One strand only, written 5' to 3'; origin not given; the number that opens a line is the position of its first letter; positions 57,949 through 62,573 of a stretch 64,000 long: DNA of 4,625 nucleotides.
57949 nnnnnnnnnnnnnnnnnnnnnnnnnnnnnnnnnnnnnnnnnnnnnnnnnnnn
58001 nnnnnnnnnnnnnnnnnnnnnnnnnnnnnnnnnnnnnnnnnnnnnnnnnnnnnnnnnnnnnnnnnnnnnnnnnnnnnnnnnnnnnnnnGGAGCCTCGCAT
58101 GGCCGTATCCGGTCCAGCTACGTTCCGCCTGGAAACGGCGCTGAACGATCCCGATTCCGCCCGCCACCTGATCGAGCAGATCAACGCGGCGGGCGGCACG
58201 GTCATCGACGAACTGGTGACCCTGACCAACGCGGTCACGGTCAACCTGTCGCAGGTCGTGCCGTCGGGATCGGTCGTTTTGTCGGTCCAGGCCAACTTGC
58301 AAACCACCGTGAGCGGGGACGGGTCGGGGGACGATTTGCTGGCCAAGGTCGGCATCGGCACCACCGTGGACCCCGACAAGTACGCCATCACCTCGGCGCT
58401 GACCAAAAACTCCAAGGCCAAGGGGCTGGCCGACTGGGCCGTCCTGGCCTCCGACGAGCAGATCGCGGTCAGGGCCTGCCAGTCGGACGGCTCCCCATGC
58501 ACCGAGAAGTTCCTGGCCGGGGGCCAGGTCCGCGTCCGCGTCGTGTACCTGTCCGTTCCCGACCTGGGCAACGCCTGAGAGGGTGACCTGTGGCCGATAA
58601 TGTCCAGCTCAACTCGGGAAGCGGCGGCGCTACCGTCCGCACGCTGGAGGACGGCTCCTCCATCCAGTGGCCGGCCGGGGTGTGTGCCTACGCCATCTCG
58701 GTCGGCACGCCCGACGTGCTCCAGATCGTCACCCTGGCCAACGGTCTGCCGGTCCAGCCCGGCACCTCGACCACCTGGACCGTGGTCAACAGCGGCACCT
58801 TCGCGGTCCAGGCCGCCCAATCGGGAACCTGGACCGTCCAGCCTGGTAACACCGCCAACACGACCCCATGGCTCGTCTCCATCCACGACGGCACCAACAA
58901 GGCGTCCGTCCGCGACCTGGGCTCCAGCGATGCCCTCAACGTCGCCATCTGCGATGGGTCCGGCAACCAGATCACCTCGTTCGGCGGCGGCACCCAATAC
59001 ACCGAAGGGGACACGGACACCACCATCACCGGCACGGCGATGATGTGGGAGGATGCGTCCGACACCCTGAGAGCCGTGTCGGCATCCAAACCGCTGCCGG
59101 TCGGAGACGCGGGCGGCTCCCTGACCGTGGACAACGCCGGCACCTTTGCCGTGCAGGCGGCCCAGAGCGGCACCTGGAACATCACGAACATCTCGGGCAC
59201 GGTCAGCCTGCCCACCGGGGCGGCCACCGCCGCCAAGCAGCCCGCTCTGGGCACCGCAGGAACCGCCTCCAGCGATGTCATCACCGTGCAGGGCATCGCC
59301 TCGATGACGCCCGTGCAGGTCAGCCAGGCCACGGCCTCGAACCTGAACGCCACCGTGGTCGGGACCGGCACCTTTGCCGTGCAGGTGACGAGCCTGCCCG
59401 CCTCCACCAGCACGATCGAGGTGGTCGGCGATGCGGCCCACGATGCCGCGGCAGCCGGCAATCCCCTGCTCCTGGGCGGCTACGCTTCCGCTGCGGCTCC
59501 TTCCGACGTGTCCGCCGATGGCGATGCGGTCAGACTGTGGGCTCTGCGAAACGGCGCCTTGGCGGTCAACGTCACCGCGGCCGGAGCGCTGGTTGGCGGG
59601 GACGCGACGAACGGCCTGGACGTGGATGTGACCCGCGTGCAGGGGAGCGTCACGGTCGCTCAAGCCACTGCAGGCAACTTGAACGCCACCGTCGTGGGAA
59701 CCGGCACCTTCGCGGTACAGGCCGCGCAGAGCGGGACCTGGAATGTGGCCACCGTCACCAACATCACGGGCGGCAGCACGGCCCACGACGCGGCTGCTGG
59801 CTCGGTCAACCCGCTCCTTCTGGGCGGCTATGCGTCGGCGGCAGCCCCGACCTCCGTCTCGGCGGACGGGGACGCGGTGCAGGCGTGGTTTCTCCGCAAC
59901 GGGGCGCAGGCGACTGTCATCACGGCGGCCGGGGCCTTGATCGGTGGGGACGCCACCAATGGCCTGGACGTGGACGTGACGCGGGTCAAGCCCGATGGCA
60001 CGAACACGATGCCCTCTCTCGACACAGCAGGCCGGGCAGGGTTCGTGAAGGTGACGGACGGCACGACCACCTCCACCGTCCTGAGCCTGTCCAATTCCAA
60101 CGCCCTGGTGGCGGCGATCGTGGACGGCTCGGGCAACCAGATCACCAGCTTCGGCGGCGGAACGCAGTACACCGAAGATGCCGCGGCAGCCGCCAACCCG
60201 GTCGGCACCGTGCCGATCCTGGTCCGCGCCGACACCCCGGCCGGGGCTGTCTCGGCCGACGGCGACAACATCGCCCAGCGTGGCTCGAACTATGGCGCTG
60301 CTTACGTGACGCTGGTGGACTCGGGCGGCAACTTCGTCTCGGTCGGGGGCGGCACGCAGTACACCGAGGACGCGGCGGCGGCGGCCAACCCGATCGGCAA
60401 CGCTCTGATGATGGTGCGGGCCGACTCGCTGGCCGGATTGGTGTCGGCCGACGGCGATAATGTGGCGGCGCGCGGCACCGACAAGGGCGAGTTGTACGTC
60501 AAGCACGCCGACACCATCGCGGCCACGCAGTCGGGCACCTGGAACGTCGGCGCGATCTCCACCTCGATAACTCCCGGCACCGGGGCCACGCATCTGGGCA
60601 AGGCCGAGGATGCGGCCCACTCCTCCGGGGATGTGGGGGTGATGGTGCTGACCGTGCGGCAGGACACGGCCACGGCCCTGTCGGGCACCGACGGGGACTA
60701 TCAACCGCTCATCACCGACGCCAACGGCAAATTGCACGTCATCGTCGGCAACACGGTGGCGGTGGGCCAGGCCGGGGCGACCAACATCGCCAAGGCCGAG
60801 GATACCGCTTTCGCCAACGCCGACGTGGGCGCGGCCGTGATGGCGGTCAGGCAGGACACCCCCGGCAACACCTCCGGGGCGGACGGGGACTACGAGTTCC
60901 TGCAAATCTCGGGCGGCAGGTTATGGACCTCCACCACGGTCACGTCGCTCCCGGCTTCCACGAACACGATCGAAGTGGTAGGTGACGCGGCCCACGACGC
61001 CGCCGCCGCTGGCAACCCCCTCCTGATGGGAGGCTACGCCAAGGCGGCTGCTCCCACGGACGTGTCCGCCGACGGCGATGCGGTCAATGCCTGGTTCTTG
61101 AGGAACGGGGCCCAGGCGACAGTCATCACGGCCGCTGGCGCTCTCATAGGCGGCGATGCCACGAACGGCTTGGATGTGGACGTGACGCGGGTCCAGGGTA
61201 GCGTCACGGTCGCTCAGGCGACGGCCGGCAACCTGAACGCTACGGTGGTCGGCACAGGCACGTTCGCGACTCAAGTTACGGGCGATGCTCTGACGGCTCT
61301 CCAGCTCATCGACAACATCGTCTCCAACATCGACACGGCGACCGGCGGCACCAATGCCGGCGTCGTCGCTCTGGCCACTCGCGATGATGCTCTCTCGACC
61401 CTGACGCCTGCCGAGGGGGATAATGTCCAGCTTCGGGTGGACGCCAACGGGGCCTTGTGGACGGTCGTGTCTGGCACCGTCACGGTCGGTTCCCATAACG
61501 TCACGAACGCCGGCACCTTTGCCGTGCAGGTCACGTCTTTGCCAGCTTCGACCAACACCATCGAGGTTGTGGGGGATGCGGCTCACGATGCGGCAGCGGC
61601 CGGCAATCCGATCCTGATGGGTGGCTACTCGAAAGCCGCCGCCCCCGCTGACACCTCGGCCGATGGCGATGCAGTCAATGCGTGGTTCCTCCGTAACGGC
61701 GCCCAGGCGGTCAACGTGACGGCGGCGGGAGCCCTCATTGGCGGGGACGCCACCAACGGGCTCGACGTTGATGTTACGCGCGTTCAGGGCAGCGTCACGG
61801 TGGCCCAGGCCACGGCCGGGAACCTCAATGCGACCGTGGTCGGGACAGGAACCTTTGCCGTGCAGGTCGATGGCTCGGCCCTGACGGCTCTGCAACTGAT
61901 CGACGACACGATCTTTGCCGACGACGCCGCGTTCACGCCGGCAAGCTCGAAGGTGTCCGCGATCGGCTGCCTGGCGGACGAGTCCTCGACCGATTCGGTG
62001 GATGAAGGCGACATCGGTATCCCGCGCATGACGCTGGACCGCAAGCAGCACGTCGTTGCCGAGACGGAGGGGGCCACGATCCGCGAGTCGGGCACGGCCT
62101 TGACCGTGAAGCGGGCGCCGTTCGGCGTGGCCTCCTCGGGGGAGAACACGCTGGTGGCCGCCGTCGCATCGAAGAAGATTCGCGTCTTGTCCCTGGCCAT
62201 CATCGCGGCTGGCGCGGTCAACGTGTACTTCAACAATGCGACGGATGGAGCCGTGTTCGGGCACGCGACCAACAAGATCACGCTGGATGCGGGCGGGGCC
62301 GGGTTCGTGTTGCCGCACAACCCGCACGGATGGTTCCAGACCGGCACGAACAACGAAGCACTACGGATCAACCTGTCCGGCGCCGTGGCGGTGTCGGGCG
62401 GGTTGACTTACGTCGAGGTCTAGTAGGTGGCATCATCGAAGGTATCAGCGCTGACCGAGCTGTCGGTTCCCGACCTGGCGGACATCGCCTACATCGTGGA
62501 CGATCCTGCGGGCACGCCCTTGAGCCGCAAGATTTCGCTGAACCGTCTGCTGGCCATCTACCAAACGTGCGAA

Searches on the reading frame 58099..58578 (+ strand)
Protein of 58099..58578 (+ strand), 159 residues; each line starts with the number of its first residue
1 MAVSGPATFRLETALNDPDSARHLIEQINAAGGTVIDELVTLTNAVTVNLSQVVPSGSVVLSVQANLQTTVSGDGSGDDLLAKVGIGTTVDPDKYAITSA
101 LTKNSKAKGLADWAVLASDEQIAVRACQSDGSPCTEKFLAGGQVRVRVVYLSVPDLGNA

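Call 41: find_encoding_contigs(protein=window:58099-58578:+, flank=10000, max_places=4)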
Protein window:58099-58578:+ (159 aa): 5 contigs read that carry it; 2 places shown.
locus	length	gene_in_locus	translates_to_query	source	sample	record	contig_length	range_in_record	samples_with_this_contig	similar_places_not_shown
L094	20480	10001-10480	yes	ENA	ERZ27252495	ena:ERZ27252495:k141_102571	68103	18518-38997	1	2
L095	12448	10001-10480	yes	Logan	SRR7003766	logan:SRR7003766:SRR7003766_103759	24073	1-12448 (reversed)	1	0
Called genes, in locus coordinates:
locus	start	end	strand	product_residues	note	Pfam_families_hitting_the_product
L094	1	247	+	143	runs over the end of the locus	PF00072:Response_reg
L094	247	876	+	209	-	-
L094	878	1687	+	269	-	PF00112:Peptidase_C1 (weak)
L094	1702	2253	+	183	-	-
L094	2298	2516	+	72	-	-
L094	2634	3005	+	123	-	-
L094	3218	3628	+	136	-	-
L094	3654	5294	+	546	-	PF03237:Terminase_6N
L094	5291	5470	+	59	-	-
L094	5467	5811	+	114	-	-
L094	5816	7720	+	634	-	-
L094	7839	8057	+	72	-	-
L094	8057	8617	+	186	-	-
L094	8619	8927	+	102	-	-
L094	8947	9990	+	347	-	PF10988:DUF2807 (faint)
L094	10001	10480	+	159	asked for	-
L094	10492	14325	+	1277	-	-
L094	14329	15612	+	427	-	-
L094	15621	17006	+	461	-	-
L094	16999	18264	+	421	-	-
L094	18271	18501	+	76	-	-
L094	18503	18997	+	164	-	-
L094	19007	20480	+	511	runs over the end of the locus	-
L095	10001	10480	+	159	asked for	-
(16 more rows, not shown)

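Call 44: search_protein_families(library=pfam, proteins=[L094:15621-17006:+, L094:16999-18264:+, L094:18271-18501:+, L094:18503-18997:+, L094:19007-20479:+], max_evalue=0.05)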
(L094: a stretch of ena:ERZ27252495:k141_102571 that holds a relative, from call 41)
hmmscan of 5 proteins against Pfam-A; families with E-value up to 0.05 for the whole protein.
L094:15621-17006:+ (461 aa): 0 families

L094:16999-18264:+ (421 aa): 0 families

L094:18271-18501:+ (76 aa): 0 families

L094:18503-18997:+ (164 aa): 0 families

L094:19007-20479:+ (491 aa): 0 families

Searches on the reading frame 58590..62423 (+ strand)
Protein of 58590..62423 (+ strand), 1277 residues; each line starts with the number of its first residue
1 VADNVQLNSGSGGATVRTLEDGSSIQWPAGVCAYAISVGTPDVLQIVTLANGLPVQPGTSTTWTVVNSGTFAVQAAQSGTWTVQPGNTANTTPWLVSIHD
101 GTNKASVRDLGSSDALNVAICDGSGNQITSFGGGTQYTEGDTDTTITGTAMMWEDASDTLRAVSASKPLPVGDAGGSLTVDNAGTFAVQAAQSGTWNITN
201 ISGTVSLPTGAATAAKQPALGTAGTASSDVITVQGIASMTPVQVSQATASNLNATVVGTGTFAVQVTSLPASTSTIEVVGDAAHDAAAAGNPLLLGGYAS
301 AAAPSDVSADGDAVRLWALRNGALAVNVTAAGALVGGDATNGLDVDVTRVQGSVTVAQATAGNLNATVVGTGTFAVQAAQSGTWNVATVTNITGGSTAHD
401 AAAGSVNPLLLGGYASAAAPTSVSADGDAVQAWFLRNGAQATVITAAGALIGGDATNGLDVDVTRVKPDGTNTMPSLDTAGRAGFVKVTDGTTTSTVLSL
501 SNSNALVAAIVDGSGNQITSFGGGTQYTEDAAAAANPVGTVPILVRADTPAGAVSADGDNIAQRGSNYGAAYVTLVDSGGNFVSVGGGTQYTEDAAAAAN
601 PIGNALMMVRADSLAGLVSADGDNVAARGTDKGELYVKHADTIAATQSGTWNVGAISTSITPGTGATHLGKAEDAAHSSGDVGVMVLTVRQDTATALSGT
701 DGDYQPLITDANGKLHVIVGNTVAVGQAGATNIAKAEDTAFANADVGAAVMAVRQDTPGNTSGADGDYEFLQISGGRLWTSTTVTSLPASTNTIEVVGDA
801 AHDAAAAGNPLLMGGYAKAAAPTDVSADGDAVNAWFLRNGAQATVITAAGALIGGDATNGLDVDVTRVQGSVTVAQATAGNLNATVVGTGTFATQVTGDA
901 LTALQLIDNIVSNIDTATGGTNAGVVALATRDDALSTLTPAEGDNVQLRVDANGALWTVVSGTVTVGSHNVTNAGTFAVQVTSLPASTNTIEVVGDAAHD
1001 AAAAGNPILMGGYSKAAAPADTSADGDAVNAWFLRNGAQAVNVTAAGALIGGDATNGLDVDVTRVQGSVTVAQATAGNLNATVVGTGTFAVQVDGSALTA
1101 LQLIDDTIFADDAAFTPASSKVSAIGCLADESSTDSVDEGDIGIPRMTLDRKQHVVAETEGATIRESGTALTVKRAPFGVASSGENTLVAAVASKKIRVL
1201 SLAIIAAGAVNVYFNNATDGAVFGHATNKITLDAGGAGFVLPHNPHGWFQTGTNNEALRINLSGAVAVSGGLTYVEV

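Call 44: search_protein_families(library=pfam, proteins=[window:58590-62423:+], max_evalue=0.05)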
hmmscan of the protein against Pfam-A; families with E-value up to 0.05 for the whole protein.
window:58590-62423:+ (1277 aa): 1 family
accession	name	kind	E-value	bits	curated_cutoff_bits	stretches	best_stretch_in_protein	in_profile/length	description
PF08140.16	Cuticle_1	-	0.0025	18.2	27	0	548-561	25-38/40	Crustacean cuticle protein repeat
